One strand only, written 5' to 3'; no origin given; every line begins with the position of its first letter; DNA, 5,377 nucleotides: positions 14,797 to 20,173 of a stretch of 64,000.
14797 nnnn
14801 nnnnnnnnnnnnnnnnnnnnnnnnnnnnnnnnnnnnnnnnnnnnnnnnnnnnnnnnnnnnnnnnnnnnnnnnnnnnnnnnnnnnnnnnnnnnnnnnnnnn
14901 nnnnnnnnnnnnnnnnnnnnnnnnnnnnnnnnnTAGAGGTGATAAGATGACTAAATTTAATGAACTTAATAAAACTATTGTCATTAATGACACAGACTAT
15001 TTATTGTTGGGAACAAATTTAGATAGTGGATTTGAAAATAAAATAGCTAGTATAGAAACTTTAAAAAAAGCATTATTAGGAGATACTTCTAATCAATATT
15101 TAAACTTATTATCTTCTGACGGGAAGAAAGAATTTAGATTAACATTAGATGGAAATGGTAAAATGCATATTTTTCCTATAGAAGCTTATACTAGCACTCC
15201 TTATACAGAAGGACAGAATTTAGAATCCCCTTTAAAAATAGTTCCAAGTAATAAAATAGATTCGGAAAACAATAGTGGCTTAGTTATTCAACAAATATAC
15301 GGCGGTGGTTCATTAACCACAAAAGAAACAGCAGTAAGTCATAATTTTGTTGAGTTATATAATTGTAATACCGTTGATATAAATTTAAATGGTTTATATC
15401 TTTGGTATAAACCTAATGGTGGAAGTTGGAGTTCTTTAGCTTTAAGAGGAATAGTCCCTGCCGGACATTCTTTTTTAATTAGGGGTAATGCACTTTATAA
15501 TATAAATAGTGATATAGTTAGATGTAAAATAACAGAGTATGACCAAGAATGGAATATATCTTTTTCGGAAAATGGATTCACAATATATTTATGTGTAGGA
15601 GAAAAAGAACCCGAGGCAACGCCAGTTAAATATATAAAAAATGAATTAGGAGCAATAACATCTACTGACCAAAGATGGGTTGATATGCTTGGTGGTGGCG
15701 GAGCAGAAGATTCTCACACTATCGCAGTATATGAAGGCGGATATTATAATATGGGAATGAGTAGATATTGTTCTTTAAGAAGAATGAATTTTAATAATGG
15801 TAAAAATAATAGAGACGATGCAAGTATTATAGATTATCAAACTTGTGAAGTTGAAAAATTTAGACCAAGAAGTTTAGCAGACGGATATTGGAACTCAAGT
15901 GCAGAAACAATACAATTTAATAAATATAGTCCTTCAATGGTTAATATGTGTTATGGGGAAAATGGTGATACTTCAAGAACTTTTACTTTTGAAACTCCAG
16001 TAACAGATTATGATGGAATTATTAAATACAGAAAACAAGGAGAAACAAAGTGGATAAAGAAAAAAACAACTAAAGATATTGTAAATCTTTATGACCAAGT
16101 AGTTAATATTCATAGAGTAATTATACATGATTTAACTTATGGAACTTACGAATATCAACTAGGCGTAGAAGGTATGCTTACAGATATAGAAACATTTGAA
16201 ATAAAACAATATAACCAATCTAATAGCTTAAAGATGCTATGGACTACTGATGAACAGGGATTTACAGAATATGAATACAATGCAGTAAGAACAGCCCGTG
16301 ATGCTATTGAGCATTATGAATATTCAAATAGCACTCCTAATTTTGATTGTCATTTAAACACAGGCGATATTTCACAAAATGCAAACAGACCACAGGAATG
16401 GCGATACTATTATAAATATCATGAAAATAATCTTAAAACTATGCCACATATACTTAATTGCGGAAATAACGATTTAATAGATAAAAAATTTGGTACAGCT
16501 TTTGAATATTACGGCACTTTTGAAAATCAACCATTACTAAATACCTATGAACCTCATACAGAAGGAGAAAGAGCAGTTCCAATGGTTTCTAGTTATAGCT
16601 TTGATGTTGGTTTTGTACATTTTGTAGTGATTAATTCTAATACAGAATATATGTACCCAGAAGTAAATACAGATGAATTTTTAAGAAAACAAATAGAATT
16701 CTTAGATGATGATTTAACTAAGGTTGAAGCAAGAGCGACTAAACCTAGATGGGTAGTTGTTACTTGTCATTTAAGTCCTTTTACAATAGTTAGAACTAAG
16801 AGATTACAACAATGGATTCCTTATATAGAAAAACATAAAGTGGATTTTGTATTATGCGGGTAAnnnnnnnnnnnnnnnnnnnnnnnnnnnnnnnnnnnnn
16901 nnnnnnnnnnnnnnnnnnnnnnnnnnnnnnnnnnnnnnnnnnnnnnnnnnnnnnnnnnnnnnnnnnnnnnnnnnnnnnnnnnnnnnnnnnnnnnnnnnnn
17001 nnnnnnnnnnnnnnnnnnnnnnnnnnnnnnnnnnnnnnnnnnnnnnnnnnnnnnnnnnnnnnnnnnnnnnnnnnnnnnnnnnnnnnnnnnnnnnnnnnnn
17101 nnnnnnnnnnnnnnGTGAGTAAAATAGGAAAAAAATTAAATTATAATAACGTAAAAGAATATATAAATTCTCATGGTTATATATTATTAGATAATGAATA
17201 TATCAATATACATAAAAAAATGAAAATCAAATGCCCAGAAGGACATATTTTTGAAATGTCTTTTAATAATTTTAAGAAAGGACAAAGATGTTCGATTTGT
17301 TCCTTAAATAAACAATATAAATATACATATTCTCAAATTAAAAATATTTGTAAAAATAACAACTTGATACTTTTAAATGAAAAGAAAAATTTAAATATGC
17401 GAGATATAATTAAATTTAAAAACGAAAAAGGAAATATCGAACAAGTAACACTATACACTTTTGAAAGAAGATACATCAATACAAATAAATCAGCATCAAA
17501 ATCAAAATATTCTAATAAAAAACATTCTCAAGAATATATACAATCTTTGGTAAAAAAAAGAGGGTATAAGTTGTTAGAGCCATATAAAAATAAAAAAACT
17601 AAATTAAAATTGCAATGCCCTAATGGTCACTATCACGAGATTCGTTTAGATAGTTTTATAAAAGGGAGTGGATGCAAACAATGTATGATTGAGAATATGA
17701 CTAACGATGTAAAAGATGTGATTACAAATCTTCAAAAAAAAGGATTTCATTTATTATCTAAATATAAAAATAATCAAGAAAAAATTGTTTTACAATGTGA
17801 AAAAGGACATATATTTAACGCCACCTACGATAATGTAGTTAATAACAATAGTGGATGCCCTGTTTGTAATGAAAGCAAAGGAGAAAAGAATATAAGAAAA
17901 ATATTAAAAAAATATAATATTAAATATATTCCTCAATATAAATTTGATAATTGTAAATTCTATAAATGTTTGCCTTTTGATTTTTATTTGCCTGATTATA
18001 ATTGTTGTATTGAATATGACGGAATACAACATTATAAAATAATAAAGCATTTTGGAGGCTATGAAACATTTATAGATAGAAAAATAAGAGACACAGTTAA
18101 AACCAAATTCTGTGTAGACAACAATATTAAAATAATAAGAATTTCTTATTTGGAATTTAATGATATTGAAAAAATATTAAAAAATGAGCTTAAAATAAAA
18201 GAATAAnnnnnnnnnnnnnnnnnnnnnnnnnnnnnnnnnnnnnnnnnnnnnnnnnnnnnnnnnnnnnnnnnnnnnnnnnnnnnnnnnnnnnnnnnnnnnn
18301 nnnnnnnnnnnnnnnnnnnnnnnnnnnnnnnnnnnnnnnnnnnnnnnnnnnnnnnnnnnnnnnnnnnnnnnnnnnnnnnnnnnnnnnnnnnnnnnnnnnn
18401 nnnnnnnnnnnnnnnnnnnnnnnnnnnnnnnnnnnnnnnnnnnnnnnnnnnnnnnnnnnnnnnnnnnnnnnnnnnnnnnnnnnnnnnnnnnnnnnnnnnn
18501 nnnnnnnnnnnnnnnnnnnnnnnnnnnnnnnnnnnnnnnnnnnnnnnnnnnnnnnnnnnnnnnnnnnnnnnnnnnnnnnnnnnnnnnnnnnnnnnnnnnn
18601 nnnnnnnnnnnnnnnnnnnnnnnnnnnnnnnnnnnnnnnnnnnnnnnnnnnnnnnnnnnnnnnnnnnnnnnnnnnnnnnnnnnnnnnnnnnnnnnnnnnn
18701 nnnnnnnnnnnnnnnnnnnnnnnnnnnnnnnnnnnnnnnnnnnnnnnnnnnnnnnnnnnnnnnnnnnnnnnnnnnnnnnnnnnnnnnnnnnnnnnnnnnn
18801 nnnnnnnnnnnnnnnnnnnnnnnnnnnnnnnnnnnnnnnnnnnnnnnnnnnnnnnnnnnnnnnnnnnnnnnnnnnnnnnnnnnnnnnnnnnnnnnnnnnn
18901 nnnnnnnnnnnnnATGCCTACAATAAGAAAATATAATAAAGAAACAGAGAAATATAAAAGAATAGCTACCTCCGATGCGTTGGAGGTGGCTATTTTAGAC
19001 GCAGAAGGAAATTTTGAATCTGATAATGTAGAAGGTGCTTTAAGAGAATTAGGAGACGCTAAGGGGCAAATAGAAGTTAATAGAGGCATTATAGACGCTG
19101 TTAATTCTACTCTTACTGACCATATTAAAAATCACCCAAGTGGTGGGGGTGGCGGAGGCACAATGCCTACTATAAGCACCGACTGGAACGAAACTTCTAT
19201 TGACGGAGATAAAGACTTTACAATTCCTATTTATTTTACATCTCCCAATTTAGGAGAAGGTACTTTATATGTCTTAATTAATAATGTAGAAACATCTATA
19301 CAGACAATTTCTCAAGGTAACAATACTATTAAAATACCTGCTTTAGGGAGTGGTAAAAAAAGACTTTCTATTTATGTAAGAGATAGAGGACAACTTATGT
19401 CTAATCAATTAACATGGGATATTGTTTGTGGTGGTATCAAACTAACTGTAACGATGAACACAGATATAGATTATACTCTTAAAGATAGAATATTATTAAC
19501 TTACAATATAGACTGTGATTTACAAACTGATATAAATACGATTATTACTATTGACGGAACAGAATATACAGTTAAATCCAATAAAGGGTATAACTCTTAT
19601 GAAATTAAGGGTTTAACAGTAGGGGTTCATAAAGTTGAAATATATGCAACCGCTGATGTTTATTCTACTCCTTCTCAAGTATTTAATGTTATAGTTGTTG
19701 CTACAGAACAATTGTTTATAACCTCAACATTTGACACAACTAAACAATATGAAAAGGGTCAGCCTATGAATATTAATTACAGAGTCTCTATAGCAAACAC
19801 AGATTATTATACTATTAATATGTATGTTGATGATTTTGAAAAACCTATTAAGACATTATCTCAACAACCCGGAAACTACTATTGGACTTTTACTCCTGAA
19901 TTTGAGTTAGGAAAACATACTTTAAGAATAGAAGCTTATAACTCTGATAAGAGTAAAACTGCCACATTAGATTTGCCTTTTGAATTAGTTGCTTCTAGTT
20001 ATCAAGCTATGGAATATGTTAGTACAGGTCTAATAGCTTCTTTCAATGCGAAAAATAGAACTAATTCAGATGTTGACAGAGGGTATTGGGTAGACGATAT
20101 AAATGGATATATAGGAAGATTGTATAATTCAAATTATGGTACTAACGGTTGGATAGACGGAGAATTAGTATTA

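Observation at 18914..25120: A giant 2068-aa tail-module protein combines LamG-like, CotH-kinase-like and extensive leucine-rich-repeat regions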

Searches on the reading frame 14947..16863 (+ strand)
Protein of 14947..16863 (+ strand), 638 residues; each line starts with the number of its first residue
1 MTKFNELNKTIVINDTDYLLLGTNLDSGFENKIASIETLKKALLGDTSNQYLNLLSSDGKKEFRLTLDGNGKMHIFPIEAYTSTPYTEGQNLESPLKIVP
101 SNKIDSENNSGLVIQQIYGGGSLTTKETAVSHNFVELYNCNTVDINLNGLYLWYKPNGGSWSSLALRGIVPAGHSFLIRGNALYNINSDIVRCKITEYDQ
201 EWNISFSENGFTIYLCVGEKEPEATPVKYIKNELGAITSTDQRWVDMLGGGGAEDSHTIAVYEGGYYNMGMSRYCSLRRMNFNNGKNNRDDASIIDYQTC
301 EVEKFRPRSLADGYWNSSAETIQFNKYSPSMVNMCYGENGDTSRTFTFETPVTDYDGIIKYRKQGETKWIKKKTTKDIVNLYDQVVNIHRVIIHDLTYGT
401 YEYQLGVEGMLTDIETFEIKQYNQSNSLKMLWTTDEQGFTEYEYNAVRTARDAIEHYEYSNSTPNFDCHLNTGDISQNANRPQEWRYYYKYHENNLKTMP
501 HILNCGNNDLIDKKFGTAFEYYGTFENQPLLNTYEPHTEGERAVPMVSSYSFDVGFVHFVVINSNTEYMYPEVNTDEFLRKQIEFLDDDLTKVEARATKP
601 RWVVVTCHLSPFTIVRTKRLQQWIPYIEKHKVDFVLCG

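Call 7: search_protein_families(library=pfam, proteins=[window:14947-16863:+], max_evalue=0.01)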
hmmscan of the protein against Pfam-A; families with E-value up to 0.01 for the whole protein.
window:14947-16863:+ (638 aa): 3 families
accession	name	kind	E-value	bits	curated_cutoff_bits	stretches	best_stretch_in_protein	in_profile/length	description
PF00932.25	LTD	-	4e-06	27.6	34.3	1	107-216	3-95/109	Lamin Tail Domain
PF00149.33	Metallophos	-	1.9e-05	25.6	21.5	1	454-638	19-186/191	Calcineurin-like phosphoesterase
PF16656.11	Pur_ac_phosph_N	-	2.9e-05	25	30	1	330-417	2-91/93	Purple acid Phosphatase, N-terminal domain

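Call 9: search_protein_families(library=phrogs, proteins=[window:14947-16863:+], max_evalue=0.001)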
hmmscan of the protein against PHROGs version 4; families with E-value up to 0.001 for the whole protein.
window:14947-16863:+ (638 aa): 0 families

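Call 43: search_protein_families(library=ncbifam, proteins=[window:14947-16863:+], max_evalue=1)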
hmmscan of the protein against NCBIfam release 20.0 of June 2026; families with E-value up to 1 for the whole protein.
window:14947-16863:+ (638 aa): 0 families

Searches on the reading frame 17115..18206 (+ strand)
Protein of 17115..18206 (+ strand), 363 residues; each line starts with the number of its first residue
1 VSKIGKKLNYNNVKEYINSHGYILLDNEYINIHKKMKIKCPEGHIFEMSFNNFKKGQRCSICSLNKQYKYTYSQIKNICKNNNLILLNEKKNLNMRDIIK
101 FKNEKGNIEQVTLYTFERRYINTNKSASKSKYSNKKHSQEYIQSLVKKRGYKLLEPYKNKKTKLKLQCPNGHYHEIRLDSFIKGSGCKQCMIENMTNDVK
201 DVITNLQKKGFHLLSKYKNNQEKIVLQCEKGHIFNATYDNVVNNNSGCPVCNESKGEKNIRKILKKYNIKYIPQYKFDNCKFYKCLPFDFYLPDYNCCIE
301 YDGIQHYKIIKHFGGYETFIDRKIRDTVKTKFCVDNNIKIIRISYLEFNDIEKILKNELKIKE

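Call 7: search_protein_families(library=pfam, proteins=[window:17115-18206:+], max_evalue=0.01)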
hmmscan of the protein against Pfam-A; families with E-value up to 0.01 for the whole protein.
window:17115-18206:+ (363 aa): 3 families
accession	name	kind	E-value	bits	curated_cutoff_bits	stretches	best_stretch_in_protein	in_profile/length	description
PF14311.12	DUF4379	-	1.6e-13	51.1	24.5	1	219-253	21-55/56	Probable Treble clef zinc finger domain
PF21817.3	CapR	-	4.1e-10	40.1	24.2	2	141-190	5-66/67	CapR homology domain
PF05265.19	DUF723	-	0.0077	16.6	20.9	0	214-251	21-59/60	Protein of unknown function (DUF723)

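Call 9: search_protein_families(library=phrogs, proteins=[window:17115-18206:+], max_evalue=0.001)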
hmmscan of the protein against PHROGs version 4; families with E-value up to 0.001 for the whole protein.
window:17115-18206:+ (363 aa): 8 families
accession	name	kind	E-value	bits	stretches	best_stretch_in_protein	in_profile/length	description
phrog_559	-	DNA, RNA and nucleotide metabolism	4.8e-73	247.9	2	73-362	126-414/607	HNH endonuclease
phrog_681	-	DNA, RNA and nucleotide metabolism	3.1e-30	106.3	2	66-276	164-394/576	endonuclease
phrog_9084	-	DNA, RNA and nucleotide metabolism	5.7e-27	96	1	216-355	23-164/187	homing endonuclease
phrog_4538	-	unknown function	6.1e-21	75.8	1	77-345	53-317/447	-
phrog_7140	-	DNA, RNA and nucleotide metabolism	4.4e-14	53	1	228-356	95-226/423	intron encoded nuclease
phrog_19778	-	unknown function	7e-12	46.1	1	249-360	248-358/362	-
phrog_27771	-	unknown function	2.6e-11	43.9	1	278-353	458-533/549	-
phrog_34504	-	unknown function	0.00019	21.7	0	250-360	274-380/386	-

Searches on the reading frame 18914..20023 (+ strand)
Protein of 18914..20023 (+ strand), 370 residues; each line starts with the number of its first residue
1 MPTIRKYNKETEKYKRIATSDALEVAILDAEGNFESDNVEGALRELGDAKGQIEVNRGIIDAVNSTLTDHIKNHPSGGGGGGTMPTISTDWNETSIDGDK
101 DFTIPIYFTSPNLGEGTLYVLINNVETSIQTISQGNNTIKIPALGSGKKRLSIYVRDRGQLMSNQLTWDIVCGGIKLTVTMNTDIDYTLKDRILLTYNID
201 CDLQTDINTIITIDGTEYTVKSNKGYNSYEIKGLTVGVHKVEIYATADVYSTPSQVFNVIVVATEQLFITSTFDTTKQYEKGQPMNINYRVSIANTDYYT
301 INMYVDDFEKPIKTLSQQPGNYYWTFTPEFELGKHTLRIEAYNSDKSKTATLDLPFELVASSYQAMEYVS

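Call 16: search_protein_families(library=pfam, proteins=[window:18914-20023:+], max_evalue=10)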
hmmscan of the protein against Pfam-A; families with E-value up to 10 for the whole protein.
window:18914-20023:+ (370 aa): 4 families
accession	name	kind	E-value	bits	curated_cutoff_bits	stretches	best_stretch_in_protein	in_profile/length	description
PF01833.30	TIG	-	0.004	17.6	20.9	1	114-166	29-80/84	IPT/TIG domain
PF17996.7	CE2_N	-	0.005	17.3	27.9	1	211-266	46-103/108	Carbohydrate esterase 2 N-terminal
PF19077.6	Big_13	-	0.1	13.5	27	1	292-343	32-85/102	Bacterial Ig-like domain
PF16967.11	TcfC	-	0.21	11.6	29.4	1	105-165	4-62/68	E-set like domain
